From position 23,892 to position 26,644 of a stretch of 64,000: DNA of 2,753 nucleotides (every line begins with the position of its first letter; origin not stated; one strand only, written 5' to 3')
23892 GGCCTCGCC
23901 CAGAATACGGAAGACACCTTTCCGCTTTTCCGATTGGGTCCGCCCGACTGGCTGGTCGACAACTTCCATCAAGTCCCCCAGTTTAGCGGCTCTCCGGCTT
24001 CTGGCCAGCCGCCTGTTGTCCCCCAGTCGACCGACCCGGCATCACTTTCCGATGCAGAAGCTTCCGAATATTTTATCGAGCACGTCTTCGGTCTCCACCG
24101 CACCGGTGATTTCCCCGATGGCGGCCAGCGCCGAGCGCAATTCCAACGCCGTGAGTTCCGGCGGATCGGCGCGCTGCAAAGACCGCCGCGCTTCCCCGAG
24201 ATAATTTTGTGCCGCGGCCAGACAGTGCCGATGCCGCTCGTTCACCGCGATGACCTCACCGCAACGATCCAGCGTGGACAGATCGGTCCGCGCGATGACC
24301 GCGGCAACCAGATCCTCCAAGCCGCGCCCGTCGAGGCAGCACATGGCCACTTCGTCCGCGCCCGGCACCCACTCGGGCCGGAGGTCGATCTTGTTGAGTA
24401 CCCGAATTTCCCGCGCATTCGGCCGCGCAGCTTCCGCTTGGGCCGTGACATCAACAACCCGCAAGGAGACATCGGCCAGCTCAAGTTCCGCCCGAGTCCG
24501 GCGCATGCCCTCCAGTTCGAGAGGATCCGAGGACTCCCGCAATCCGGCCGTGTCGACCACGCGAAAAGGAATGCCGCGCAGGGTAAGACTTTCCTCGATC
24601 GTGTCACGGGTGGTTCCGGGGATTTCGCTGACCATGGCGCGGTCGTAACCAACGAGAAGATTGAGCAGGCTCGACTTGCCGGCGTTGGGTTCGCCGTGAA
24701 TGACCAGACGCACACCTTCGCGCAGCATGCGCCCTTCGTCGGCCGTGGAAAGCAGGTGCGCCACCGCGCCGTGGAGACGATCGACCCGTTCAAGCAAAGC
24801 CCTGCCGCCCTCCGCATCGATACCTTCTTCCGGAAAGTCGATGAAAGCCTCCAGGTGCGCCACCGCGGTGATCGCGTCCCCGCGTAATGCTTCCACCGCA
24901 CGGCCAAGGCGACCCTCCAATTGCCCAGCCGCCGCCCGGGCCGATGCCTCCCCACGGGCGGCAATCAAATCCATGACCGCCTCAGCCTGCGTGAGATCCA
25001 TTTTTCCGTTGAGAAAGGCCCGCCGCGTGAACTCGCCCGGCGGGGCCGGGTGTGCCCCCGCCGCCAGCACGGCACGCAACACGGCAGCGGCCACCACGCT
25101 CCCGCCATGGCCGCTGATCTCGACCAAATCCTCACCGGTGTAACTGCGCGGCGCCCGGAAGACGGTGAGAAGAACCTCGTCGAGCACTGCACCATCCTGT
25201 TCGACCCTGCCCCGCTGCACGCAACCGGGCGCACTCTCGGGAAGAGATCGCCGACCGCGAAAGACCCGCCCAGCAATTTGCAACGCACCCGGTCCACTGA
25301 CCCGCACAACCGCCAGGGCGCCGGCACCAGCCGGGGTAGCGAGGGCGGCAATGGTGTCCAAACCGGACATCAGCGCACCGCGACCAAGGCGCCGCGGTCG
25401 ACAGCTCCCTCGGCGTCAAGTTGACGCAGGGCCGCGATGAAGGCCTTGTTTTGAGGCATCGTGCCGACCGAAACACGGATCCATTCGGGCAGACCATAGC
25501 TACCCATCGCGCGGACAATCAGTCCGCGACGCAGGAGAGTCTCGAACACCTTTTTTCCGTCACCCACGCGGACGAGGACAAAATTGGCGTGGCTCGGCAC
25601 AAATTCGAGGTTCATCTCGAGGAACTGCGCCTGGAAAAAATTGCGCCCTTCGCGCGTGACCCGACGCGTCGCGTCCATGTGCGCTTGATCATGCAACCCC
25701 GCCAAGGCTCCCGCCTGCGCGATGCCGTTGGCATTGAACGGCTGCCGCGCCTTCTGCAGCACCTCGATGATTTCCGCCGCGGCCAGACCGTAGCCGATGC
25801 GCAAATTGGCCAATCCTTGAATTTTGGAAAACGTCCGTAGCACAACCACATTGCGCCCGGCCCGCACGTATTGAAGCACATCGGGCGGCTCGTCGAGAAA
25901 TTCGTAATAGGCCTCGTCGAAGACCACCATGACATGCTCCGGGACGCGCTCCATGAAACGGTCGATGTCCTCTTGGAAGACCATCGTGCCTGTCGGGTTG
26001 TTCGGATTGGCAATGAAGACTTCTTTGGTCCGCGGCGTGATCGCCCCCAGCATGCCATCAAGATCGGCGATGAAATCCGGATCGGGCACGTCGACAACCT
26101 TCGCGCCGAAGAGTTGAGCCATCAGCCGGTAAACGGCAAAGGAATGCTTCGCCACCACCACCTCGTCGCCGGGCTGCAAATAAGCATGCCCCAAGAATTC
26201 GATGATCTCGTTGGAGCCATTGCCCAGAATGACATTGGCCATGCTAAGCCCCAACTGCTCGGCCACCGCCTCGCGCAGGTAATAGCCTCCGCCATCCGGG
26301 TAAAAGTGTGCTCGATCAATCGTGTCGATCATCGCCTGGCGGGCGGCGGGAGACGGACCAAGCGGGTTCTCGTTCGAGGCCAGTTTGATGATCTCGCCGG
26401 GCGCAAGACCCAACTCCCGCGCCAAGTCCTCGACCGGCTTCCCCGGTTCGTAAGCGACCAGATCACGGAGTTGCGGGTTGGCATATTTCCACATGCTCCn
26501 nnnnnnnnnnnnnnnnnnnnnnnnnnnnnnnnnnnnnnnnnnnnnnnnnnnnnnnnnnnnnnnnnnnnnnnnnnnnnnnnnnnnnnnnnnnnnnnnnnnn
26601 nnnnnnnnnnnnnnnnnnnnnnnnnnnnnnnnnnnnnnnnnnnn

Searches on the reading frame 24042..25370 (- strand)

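Call 27: search_protein_families(library=pfam, proteins=[window:24042-25370:-], max_evalue=0.001)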
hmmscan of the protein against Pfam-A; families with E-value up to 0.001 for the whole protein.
window:24042-25370:- (442 aa): 4 families
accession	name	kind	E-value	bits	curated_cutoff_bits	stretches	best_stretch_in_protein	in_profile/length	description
PF12631.12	MnmE_helical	-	6.1e-53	180.5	40.1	1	126-439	1-211/211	MnmE helical domain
PF10396.14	TrmE_N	-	3e-38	131.1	29.8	1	6-123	1-117/117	GTP-binding protein TrmE N-terminus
PF01926.29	MMR_HSR1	-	3.1e-20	72.8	21.9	1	222-322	2-96/113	50S ribosome-binding GTPase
PF02421.24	FeoB_N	-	1e-06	28.8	27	1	222-309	3-89/156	Ferrous iron transport protein B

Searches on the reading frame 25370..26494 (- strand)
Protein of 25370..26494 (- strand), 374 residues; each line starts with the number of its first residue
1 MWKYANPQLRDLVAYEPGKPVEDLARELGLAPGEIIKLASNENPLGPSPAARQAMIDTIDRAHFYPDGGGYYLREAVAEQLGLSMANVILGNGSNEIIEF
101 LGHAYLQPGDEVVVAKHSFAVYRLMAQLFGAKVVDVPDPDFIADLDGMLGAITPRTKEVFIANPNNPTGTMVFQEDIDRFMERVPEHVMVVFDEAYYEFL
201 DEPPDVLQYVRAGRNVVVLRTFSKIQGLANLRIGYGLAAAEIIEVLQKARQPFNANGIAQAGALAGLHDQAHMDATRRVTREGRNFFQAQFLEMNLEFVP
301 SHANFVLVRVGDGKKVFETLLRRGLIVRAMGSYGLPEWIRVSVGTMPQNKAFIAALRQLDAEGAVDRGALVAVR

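Call 27: search_protein_families(library=pfam, proteins=[window:25370-26494:-], max_evalue=0.001)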
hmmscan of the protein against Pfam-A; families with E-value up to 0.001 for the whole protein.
window:25370-26494:- (374 aa): 3 families
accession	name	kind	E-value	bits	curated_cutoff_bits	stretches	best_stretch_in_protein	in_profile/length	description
PF00155.27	Aminotran_1_2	-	2.7e-59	201.6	19.7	1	34-356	2-361/361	Aminotransferase class I and II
PF00266.25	Aminotran_5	-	8.7e-06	25.4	21.5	1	73-195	48-177/371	Aminotransferase class-V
PF01041.23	DegT_DnrJ_EryC1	-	0.00027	20.7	19.8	1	88-162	43-119/360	DegT/DnrJ/EryC1/StrS aminotransferase family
